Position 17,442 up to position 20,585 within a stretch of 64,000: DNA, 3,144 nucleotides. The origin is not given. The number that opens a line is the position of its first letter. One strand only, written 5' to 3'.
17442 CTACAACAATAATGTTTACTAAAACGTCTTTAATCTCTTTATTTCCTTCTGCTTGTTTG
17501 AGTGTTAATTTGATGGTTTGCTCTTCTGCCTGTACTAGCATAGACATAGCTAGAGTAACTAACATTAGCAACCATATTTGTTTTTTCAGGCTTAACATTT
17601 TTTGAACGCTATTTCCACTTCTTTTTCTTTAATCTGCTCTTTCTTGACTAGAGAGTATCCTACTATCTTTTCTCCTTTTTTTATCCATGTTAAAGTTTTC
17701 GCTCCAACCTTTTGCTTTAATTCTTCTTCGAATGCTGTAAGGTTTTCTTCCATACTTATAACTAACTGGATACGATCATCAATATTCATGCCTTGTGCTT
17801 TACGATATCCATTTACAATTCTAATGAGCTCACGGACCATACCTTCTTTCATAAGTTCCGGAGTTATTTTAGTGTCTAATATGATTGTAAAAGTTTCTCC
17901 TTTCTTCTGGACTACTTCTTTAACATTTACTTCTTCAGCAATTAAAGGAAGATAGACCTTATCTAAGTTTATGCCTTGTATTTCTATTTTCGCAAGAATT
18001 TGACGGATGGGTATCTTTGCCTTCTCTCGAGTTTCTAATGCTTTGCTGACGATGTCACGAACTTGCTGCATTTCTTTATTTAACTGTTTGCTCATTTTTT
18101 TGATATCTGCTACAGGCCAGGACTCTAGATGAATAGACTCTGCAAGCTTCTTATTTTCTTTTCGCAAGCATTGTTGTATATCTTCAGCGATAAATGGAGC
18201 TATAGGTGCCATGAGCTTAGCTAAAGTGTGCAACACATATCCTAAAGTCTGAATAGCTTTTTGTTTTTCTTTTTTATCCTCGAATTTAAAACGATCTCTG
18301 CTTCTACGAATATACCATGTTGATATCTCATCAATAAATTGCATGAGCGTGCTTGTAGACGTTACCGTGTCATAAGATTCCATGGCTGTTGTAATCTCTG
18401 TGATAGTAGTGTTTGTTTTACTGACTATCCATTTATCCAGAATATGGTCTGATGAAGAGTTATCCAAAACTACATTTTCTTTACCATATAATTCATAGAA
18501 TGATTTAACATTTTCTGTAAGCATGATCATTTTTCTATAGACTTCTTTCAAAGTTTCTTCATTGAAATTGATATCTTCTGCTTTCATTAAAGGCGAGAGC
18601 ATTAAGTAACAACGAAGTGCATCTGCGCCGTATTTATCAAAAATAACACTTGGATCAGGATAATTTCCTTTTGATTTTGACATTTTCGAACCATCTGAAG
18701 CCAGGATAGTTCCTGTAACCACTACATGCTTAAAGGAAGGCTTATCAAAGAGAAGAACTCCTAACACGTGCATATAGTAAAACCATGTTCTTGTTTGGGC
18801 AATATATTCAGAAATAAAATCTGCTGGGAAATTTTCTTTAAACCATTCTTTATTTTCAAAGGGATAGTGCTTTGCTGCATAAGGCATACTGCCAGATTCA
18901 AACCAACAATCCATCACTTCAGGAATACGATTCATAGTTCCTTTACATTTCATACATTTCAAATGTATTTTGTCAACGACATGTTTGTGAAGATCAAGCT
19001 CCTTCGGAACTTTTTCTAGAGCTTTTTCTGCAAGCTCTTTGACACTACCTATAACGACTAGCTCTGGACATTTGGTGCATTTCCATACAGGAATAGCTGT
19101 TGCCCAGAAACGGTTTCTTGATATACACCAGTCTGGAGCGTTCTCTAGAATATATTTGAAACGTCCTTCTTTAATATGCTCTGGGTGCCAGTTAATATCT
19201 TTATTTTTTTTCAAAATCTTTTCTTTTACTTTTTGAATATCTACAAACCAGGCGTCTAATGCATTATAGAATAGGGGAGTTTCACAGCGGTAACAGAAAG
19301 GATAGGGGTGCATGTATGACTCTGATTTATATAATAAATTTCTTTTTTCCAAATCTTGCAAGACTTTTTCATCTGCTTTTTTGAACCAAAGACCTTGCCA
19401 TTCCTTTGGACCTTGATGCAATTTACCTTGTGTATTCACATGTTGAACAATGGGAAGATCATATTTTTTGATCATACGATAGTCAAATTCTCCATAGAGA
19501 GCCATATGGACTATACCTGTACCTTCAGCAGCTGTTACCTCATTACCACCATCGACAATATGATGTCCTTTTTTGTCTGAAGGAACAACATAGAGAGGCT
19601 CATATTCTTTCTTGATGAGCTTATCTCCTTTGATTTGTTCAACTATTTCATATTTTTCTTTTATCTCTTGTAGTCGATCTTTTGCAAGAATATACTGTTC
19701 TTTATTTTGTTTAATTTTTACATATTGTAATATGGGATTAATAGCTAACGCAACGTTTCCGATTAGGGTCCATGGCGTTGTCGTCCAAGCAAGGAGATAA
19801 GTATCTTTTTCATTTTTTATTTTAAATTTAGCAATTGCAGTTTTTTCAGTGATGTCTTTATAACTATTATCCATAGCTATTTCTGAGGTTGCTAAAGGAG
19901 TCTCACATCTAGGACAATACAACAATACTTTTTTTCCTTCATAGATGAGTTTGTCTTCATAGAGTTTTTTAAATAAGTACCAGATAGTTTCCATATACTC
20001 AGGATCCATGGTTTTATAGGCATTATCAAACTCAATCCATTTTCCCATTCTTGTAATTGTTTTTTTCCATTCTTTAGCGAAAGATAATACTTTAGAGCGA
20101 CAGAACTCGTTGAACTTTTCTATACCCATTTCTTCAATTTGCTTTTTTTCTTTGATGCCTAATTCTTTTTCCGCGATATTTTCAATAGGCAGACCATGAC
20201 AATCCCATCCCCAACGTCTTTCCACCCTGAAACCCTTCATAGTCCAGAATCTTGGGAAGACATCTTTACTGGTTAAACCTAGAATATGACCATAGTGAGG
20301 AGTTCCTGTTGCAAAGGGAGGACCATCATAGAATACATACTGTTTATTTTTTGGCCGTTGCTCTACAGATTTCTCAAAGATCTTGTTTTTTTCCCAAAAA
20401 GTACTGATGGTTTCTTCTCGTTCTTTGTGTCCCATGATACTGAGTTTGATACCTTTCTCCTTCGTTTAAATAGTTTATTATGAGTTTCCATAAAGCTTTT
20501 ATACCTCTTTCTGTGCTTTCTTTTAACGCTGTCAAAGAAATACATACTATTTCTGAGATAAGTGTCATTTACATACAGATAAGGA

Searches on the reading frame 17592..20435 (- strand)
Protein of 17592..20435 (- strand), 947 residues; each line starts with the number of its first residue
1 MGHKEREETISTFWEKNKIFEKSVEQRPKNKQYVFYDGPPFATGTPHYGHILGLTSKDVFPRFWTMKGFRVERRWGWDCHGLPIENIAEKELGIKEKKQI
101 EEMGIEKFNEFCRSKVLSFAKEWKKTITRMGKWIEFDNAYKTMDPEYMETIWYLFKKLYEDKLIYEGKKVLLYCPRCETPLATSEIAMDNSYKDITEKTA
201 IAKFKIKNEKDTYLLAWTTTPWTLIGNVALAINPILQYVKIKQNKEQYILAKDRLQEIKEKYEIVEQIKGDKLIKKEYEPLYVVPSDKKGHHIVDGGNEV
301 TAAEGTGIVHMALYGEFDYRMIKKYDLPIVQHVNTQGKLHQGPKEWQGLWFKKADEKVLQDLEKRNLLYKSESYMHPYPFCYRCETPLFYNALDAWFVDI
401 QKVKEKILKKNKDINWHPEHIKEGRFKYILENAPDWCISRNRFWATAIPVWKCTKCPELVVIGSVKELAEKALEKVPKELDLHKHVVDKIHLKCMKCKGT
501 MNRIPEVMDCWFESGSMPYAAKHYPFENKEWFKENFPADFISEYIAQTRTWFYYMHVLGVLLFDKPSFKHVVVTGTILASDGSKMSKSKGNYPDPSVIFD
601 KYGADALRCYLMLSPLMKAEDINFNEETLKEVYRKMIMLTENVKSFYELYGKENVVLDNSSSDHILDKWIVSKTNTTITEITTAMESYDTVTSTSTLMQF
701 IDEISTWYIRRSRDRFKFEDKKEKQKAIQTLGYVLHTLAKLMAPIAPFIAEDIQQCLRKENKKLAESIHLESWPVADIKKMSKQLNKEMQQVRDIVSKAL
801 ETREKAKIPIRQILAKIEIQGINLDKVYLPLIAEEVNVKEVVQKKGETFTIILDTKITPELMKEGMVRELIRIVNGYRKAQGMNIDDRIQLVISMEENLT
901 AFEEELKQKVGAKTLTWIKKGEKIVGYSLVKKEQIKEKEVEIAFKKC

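Call 98: search_protein_families(library=pfam, proteins=[window:17592-20435:-], max_evalue=0.00001)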
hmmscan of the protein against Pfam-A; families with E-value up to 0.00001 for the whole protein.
window:17592-20435:- (947 aa): 4 families
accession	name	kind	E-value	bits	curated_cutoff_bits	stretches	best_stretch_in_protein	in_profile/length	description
PF00133.28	tRNA-synt_1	-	4e-133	444.6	22.7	1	11-622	3-413/414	tRNA synthetases class I (I, L, M and V)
PF08264.19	Anticodon_1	-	5.1e-31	108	25.1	1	667-812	1-142/148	Anticodon-binding domain of tRNA ligase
PF09334.17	tRNA-synt_1g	-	8.4e-23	81.2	20.1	2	40-188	8-137/391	tRNA synthetases class I (M)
PF19302.4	DUF5915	-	1.5e-16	60.9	27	1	776-946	29-194/195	Domain of unknown function (DUF5915)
